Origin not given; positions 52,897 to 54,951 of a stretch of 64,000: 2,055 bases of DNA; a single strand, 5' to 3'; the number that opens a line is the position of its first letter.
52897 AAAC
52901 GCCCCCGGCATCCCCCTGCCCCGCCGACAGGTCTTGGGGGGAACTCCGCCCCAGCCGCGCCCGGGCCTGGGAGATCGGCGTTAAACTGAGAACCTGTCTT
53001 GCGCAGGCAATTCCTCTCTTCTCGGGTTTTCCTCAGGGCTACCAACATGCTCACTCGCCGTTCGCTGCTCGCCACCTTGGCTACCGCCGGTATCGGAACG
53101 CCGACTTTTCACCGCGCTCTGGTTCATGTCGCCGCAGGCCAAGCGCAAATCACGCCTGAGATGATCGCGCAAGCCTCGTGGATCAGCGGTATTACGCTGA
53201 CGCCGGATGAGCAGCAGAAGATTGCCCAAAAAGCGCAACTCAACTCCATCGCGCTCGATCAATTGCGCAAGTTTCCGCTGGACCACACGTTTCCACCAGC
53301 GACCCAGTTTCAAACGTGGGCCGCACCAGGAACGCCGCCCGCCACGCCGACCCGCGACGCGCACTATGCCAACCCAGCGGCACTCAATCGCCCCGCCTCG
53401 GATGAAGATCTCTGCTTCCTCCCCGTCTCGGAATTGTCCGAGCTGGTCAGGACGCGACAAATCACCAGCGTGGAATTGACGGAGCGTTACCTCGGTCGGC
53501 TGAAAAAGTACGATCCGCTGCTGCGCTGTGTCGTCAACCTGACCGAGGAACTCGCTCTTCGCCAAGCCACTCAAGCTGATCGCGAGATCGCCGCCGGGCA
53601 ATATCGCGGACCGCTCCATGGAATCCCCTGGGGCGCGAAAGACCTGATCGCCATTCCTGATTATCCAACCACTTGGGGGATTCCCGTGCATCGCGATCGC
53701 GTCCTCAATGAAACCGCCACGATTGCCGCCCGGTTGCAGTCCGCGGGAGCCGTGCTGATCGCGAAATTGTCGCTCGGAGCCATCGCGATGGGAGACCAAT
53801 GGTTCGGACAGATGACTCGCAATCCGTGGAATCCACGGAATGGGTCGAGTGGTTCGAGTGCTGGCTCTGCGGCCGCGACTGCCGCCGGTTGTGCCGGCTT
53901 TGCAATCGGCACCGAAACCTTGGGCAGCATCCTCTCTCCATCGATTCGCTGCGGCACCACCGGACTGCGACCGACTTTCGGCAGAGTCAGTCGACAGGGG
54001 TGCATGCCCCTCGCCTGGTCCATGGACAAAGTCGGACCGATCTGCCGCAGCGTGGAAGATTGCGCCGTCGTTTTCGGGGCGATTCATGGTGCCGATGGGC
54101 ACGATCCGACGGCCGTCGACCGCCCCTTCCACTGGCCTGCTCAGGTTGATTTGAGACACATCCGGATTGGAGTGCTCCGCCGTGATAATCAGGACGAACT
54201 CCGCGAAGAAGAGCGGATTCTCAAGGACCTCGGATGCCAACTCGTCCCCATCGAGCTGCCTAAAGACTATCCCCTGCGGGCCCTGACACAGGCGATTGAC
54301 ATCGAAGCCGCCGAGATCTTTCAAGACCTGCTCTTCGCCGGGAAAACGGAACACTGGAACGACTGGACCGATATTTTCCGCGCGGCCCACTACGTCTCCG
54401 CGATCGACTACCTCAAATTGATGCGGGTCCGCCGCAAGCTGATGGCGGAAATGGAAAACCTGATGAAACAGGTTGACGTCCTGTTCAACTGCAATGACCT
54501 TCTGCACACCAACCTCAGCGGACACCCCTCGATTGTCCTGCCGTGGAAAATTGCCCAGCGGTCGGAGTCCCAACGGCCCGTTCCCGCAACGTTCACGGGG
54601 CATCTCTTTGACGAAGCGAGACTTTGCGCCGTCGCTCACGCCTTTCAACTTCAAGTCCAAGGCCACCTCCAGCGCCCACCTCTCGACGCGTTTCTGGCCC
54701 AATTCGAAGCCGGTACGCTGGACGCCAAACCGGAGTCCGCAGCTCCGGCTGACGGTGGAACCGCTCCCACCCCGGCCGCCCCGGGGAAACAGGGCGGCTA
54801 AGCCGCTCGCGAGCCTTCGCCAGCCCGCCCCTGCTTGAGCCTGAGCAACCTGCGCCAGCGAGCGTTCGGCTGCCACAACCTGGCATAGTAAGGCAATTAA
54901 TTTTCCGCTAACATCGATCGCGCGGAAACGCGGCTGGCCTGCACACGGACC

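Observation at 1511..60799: Pervasive locus-specific short tandem duplications (11-22 bp units, mode 15 bp)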

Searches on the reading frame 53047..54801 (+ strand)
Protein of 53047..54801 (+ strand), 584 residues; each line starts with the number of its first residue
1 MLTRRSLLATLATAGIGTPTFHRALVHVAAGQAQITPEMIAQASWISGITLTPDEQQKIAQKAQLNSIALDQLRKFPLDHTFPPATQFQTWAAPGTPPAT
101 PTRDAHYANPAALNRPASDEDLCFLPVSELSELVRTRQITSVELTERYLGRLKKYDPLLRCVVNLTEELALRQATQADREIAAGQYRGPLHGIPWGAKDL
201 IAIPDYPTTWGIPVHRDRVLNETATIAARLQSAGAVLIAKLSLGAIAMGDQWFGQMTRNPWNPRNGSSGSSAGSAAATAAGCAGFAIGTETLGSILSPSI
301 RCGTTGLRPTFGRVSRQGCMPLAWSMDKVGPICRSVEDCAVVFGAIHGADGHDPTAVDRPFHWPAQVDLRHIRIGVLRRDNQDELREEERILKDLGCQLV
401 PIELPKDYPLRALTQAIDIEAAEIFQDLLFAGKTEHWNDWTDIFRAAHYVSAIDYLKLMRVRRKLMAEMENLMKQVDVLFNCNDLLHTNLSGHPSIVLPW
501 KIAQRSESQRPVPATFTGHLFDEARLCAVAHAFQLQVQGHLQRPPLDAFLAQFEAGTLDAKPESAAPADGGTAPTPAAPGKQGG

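Call 19: find_encoding_contigs(protein=window:53047-54801:+, flank=10000, max_places=10)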
Protein window:53047-54801:+ (584 aa): 24 contigs read that carry it; 10 places shown.
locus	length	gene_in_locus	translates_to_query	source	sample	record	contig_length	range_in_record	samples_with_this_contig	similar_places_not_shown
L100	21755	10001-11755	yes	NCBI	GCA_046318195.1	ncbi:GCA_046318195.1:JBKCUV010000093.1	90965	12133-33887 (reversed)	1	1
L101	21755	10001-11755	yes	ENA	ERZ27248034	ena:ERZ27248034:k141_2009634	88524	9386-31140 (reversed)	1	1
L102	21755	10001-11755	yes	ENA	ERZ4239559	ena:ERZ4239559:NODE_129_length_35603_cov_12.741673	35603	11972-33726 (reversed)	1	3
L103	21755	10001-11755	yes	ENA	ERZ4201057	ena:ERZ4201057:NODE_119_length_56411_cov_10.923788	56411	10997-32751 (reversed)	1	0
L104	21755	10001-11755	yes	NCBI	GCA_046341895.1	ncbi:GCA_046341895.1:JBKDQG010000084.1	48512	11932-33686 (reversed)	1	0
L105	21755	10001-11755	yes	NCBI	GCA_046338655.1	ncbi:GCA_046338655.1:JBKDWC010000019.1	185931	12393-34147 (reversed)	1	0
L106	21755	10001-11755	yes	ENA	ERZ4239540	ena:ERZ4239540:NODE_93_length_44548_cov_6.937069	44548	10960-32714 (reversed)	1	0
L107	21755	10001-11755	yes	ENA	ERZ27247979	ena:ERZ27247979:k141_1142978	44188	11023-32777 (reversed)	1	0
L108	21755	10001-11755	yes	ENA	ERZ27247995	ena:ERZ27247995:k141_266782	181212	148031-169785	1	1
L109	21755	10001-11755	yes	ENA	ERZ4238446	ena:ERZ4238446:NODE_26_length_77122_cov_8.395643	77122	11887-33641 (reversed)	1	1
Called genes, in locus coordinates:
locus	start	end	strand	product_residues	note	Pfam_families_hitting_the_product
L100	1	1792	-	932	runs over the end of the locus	PF00989:PAS (weak), PF13426:PAS_9 (weak), PF08447:PAS_3, PF08448:PAS_4, PF13426:PAS_9, PF00989:PAS, PF13426:PAS_9, PF02518:HATPase_c, +6 more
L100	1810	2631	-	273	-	PF01026:TatD_DNase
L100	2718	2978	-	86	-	-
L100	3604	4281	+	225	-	PF00149:Metallophos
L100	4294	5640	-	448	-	PF13506:Glyco_transf_21, PF00535:Glycos_transf_2, PF13641:Glyco_tranf_2_3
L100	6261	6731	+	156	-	PF00583:Acetyltransf_1, PF13673:Acetyltransf_10, PF08445:FR47 (weak), PF13508:Acetyltransf_7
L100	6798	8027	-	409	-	PF02655:ATP-grasp_3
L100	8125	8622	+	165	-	PF08714:Fae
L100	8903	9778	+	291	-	PF09176:Mpt_N, PF13460:NAD_binding_10 (weak)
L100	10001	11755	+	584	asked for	PF01425:Amidase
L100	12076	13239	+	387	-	PF02812:ELFV_dehydrog_N, PF00208:ELFV_dehydrog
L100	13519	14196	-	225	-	PF00702:Hydrolase, PF12710:HAD, PF13419:HAD_2, PF13242:Hydrolase_like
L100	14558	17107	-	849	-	PF03030:H_PPase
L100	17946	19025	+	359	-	PF02547:Queuosine_synth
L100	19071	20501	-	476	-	PF01541:GIY-YIG (weak), PF27096:UvrC_M, PF02151:UVR, PF08459:UvrC_RNaseH_dom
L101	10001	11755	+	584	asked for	PF01425:Amidase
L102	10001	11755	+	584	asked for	PF01425:Amidase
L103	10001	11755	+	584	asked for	PF01425:Amidase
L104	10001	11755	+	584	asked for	PF01425:Amidase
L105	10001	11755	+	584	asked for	PF01425:Amidase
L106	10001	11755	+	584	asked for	PF01425:Amidase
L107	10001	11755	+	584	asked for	PF01425:Amidase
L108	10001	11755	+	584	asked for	PF01425:Amidase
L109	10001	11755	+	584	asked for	PF01425:Amidase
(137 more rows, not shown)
